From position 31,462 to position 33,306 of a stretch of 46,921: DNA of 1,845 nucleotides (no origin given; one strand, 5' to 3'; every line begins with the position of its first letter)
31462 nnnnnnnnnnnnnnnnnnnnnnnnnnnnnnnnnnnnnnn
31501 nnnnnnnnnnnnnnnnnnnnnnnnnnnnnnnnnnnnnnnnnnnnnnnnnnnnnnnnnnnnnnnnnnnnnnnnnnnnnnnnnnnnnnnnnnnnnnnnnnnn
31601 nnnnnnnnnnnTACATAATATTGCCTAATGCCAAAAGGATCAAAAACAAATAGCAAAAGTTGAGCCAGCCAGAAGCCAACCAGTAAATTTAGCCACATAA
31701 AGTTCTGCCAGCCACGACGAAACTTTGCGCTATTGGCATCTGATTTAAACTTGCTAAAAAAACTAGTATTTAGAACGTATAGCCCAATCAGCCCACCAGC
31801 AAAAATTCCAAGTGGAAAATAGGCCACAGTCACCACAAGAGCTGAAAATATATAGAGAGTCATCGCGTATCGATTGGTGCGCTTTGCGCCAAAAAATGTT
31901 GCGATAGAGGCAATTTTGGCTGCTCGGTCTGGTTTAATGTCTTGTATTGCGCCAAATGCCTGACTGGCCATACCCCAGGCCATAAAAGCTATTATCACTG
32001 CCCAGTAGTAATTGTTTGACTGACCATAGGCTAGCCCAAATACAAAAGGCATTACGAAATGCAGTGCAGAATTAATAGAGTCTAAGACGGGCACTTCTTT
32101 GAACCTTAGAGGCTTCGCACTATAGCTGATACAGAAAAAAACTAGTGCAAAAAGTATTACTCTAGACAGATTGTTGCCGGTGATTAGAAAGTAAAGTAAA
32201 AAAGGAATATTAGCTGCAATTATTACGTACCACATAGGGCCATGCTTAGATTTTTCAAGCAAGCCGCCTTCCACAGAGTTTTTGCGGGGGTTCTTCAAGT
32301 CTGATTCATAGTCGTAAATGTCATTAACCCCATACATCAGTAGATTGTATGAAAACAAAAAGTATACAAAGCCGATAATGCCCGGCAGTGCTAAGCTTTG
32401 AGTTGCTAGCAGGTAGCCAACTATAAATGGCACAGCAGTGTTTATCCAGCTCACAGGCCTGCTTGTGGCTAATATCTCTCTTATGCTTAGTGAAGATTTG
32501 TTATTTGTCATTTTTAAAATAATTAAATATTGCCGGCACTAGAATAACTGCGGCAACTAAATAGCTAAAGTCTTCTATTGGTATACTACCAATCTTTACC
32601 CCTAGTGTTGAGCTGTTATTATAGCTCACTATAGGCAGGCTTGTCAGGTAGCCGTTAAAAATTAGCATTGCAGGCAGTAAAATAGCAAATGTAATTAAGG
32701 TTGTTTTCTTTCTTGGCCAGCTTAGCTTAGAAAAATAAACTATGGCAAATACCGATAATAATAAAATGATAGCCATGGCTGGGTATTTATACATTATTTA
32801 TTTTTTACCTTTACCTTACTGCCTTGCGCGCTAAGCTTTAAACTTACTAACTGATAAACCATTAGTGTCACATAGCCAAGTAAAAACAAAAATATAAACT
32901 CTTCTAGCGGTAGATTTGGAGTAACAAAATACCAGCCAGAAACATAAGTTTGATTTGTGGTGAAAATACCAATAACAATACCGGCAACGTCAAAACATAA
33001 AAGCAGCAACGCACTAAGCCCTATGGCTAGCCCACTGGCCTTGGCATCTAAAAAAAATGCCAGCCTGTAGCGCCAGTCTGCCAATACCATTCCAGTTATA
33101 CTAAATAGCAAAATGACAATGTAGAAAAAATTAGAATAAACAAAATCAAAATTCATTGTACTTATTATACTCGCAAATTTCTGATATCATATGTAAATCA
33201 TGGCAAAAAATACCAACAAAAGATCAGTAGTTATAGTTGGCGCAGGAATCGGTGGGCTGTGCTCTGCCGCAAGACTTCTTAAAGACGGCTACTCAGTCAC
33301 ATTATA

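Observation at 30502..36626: Complete C50-style carotenoid gene cluster in an otherwise minimal housekeeping context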

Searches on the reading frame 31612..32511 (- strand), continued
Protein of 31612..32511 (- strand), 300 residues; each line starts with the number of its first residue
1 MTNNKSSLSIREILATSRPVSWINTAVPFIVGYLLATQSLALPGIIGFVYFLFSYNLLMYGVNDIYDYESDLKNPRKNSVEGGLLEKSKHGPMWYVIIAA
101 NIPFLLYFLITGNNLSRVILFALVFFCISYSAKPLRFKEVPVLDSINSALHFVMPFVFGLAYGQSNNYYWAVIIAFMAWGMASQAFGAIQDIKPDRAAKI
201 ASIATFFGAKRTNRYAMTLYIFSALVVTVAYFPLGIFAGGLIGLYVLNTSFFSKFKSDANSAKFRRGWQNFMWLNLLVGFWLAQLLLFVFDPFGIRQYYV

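Call 61: find_encoding_contigs(protein=P0284, flank=7000, max_places=1)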
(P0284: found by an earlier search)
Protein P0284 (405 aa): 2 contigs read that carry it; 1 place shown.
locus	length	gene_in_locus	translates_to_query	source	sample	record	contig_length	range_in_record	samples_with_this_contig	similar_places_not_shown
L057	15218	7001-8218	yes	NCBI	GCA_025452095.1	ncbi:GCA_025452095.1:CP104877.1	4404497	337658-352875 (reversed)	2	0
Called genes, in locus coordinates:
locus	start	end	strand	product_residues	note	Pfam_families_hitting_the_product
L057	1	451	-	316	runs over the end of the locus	PF01545:Cation_efflux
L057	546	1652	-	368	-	PF00563:EAL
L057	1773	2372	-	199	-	PF12802:MarR_2, PF01047:MarR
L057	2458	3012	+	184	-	PF00293:NUDIX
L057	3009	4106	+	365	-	PF00348:polyprenyl_synt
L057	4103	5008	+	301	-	PF00494:SQS_PSY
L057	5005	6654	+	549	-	PF01266:DAO, PF01593:Amino_oxidase, PF12831:FAD_oxidored (faint), PF13450:NAD_binding_8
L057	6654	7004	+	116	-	-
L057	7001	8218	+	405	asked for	PF01040:UbiA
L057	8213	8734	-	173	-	PF01047:MarR, PF12802:MarR_2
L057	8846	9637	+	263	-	-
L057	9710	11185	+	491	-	PF01844:HNH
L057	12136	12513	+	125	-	-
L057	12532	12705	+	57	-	-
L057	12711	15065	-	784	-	PF03636:Glyco_hydro_65N, PF03632:Glyco_hydro_65m, PF03633:Glyco_hydro_65C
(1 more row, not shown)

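Call 68: search_protein_families(library=ncbifam, proteins=[L056:3892-4815:+, L052:3966-4823:-, L056:4812-6377:+, L052:5890-7425:-], max_evalue=1e-12)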
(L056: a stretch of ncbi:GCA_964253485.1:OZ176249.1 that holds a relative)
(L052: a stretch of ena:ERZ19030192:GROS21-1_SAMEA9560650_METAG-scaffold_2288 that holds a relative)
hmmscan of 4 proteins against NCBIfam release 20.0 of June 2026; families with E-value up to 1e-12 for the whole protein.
L056:3892-4815:+ (307 aa): 3 families
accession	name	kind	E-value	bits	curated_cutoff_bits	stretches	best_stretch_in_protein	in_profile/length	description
TIGR03465.1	HpnD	equivalog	5.4e-24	84.7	278.6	1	25-201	5-168/267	presqualene diphosphate synthase HpnD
TIGR03464.1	HpnC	equivalog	3e-19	69.6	250.45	1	28-209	8-177/267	squalene synthase HpnC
NF045921.1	PhytnSynCrtBRhod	equivalog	3.2e-13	49.8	500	0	20-286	12-278/307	15-cis-phytoene synthase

L052:3966-4823:- (285 aa): 4 families
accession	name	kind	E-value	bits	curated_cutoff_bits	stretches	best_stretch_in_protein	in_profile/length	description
TIGR03465.1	HpnD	equivalog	4.3e-31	107.9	278.6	1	24-275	5-266/267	presqualene diphosphate synthase HpnD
NF045686.1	PhytoSynCyanob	equivalog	1.4e-22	80.2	550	1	9-273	16-303/310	15-cis-phytoene synthase CrtB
TIGR03464.1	HpnC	equivalog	8.7e-21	74.6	250.45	1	35-213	16-191/267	squalene synthase HpnC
NF045921.1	PhytnSynCrtBRhod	equivalog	7e-15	55.3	500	1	24-279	17-281/307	15-cis-phytoene synthase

L056:4812-6377:+ (521 aa): 10 families
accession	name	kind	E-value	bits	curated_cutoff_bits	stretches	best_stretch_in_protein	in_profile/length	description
TIGR02734.1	crtI_fam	subfamily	8.5e-174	578.9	238.1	1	4-515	1-501/504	phytoene desaturase family protein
NF058655.1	CrtID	equivalog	4.3e-143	477.6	640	1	4-499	1-478/478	bifunctional phytoene desaturase/3,4-desaturase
NF045637.1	carotdesatCrtDProt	equivalog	4.6e-64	216.7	580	1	4-502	1-482/485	1-hydroxycarotenoid 3,4-desaturase CrtD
NF042421.1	hydcarot_desat_CrtD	equivalog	6.8e-61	206.2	500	1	1-501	1-482/487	1-hydroxycarotenoid 3,4-desaturase CrtD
TIGR02730.1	carot_isom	equivalog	1.8e-22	79.8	586.9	1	216-499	219-485/493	carotenoid isomerase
TIGR02733.1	desat_CrtD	equivalog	4e-20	72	549.7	1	3-109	3-109/492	C-3',4' desaturase CrtD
NF005560.0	PRK07233.1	equivalog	1.1e-19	70.6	252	0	3-51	2-50/435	hypothetical protein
NF045689.1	BCarotKetCrtO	equivalog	9.5e-19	67.3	1000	0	348-486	380-521/563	beta-carotene ketolase CrtO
TIGR03467.1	HpnE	equivalog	4e-16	59.4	283.05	0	4-77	1-77/430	hydroxysqualene dehydroxylase HpnE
NF005548.0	PRK07208.1-4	equivalog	5.7e-15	54.9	389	0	2-55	4-57/488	hypothetical protein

L052:5890-7425:- (511 aa): 8 families
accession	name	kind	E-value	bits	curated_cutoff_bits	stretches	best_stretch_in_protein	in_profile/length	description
NF058655.1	CrtID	equivalog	3.3e-183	609.9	640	1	23-501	2-477/478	bifunctional phytoene desaturase/3,4-desaturase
TIGR02734.1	crtI_fam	subfamily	4e-153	510.7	238.1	1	23-508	2-491/504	phytoene desaturase family protein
NF042421.1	hydcarot_desat_CrtD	equivalog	1.6e-85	287.4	500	1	19-507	1-485/487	1-hydroxycarotenoid 3,4-desaturase CrtD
NF045637.1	carotdesatCrtDProt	equivalog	3e-77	260.2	580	1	23-508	2-485/485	1-hydroxycarotenoid 3,4-desaturase CrtD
TIGR02730.1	carot_isom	equivalog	9.2e-43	146.8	586.9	2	228-508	215-491/493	carotenoid isomerase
NF045689.1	BCarotKetCrtO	equivalog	2.7e-26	92.3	1000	0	187-309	187-311/563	beta-carotene ketolase CrtO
TIGR02733.1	desat_CrtD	equivalog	3.1e-24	85.5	549.7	1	21-137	3-119/492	C-3',4' desaturase CrtD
NF005560.0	PRK07233.1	equivalog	1.5e-16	60.3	252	0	22-69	3-50/435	hypothetical protein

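Call 82: list_cluster_members(proteins=[P0204, P0211, P0214, P0220, P0224, P0236, P0243, P0193, P0201, P0156])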
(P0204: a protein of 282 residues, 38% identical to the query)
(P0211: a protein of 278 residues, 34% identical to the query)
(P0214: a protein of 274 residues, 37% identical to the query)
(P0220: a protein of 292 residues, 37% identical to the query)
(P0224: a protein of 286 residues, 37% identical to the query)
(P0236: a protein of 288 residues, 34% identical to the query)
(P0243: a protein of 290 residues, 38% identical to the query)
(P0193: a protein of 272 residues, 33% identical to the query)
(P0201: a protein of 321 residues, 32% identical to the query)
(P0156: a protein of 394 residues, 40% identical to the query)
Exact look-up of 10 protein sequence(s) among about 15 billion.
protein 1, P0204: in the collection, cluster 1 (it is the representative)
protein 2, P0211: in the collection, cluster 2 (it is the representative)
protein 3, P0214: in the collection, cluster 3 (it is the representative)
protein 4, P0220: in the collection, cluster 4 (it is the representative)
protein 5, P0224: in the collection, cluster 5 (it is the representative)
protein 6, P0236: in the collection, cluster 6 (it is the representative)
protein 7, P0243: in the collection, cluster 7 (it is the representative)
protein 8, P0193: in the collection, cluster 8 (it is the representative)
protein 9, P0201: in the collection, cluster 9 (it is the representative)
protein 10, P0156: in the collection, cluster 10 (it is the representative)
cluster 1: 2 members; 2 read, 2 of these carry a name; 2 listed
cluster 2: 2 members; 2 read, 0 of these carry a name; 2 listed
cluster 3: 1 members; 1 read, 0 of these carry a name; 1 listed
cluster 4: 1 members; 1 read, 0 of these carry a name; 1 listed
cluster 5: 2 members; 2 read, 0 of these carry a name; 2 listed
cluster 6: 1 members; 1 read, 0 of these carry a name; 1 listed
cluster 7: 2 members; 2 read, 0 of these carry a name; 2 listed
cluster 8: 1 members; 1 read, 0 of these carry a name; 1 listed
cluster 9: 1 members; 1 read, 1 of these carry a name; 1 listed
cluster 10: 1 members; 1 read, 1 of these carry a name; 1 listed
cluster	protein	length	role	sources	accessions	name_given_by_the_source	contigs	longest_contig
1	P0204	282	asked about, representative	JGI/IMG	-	lycopene elongase/hydratase (dihydrobisanhydrobacterioruberin-forming)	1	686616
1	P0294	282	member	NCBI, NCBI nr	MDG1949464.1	MAG: prenyltransferase [bacterium] | prenyltransferase [bacterium]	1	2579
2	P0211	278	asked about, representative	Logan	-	-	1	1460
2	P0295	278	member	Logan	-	-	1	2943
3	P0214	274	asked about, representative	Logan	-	-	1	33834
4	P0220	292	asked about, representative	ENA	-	-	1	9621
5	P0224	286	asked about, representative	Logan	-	-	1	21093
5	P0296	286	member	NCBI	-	-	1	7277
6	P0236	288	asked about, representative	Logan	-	-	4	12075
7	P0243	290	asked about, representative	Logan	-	-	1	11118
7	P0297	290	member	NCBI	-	-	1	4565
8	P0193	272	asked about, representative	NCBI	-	-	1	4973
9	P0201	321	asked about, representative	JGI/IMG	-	4-hydroxybenzoate polyprenyltransferase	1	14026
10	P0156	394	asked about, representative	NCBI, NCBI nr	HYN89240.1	MAG TPA: prenyltransferase [Ardenticatenaceae bacterium] | prenyltransferase [Ardenticatenaceae bacterium]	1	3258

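Call 83: search_protein_families(library=ncbifam, proteins=[P0204, P0211, P0224, P0236, P0243, P0141, P0150, P0266], max_evalue=1e-20)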
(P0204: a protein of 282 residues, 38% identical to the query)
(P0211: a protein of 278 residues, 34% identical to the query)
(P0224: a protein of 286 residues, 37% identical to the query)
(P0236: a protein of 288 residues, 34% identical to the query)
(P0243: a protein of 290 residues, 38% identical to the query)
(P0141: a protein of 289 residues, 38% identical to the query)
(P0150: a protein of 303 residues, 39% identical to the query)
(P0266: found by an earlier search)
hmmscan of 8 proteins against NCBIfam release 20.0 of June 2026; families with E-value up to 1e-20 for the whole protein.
P0204 (282 aa): 3 families
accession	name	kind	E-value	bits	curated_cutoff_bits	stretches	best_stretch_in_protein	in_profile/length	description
NF009516.0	PRK12875.1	equivalog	1.5e-74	250.7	205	1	3-279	16-287/292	prenyltransferase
NF010119.0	PRK13595.1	equivalog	9.1e-44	150.1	248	1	4-280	12-289/292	prenyltransferase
NF009608.0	PRK13105.1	equivalog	1.1e-43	149.5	217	1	2-279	7-287/291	prenyltransferase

P0211 (278 aa): 3 families
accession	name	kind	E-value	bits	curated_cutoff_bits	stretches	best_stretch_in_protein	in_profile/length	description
NF009516.0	PRK12875.1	equivalog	2.2e-75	253.4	205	1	7-277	19-286/292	prenyltransferase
NF010119.0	PRK13595.1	equivalog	1.3e-47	162.7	248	1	2-275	9-284/292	prenyltransferase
NF009608.0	PRK13105.1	equivalog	1.7e-45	155.4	217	1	6-273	10-282/291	prenyltransferase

P0224 (286 aa): 3 families
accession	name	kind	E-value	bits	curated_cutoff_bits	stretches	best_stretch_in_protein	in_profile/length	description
NF009516.0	PRK12875.1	equivalog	1.2e-81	274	205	1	3-274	16-284/292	prenyltransferase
NF010119.0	PRK13595.1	equivalog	6.2e-45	153.9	248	1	2-280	10-291/292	prenyltransferase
NF009608.0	PRK13105.1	equivalog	2.2e-42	145.2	217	1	4-271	9-281/291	prenyltransferase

P0236 (288 aa): 3 families
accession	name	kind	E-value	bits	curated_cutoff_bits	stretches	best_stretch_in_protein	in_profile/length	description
NF009516.0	PRK12875.1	equivalog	2.4e-66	223.8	205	1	4-275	20-283/292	prenyltransferase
NF009608.0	PRK13105.1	equivalog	1.5e-43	149.1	217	1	1-273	9-281/291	prenyltransferase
NF010119.0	PRK13595.1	equivalog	9.5e-39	133.6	248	1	2-248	13-252/292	prenyltransferase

P0243 (290 aa): 3 families
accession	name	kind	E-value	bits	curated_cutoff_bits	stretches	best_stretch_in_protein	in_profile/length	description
NF009516.0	PRK12875.1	equivalog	7.7e-64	215.5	205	1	7-288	19-288/292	prenyltransferase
NF009608.0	PRK13105.1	equivalog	3.2e-45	154.5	217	1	3-286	7-286/291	prenyltransferase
NF010119.0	PRK13595.1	equivalog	2.2e-42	145.6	248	1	4-243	11-239/292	prenyltransferase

P0141 (289 aa): 3 families
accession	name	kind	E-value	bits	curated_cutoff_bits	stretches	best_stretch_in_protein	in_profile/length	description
NF009608.0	PRK13105.1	equivalog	2.4e-81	273.1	217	1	9-287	9-289/291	prenyltransferase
NF010119.0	PRK13595.1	equivalog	5.7e-43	147.5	248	1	5-283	8-282/292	prenyltransferase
NF009516.0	PRK12875.1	equivalog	2.6e-38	131.8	205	1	11-286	19-288/292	prenyltransferase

P0150 (303 aa): 3 families
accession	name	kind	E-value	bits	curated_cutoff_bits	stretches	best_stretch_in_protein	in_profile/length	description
NF009608.0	PRK13105.1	equivalog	1.7e-70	237.5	217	1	14-292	8-288/291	prenyltransferase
NF010119.0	PRK13595.1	equivalog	1.3e-33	116.8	248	1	11-231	8-229/292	prenyltransferase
NF009516.0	PRK12875.1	equivalog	2.2e-30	105.8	205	1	9-290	11-286/292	prenyltransferase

P0266 (320 aa): 3 families
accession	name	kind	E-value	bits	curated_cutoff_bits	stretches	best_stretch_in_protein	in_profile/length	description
NF009608.0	PRK13105.1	equivalog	1.8e-104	349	217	1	2-282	7-286/291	prenyltransferase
NF010119.0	PRK13595.1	equivalog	4.6e-44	151.1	248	1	4-251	12-251/292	prenyltransferase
NF009516.0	PRK12875.1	equivalog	4.1e-43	147.5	205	1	2-283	15-287/292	prenyltransferase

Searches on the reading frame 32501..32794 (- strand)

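Call 3: search_protein_families(library=pfam, proteins=[window:32501-32794:-], max_evalue=0.01)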
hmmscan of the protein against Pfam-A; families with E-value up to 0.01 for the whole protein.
window:32501-32794:- (97 aa): 1 family
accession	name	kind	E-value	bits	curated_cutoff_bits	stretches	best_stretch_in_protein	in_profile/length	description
PF18916.5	Lycopene_cyc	-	3.7e-15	56.7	27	1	4-93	4-92/92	Lycopene cyclase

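Call 4: search_protein_families(library=ncbifam, proteins=[window:32501-32794:-], max_evalue=0.01)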
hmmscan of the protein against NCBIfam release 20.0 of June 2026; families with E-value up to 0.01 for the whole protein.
window:32501-32794:- (97 aa): 2 families
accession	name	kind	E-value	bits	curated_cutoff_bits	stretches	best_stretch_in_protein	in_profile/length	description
TIGR03462.1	CarR_dom_SF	subfamily_domain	3.4e-13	49.9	39.4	1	3-86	2-85/89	lycopene cyclase domain-containing protein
NF028538.0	PAP2_lipid_A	equivalog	0.00046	19.8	275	1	24-94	55-124/234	PAP2 family lipid A phosphatase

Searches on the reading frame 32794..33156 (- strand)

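Call 3: search_protein_families(library=pfam, proteins=[window:32794-33156:-], max_evalue=0.01)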
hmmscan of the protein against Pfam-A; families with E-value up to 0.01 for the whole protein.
window:32794-33156:- (120 aa): 1 family
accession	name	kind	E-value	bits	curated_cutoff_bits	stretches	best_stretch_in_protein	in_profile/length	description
PF16357.10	PepSY_TM_like_2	-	0.0085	16.6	27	0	5-26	11-32/197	Putative PepSY_TM-like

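Call 4: search_protein_families(library=ncbifam, proteins=[window:32794-33156:-], max_evalue=0.01)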
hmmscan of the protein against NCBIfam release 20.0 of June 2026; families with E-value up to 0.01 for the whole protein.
window:32794-33156:- (120 aa): 1 family
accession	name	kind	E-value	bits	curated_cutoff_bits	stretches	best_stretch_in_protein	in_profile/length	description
TIGR03462.1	CarR_dom_SF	subfamily_domain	3.8e-12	46.6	39.4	1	10-100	1-88/89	lycopene cyclase domain-containing protein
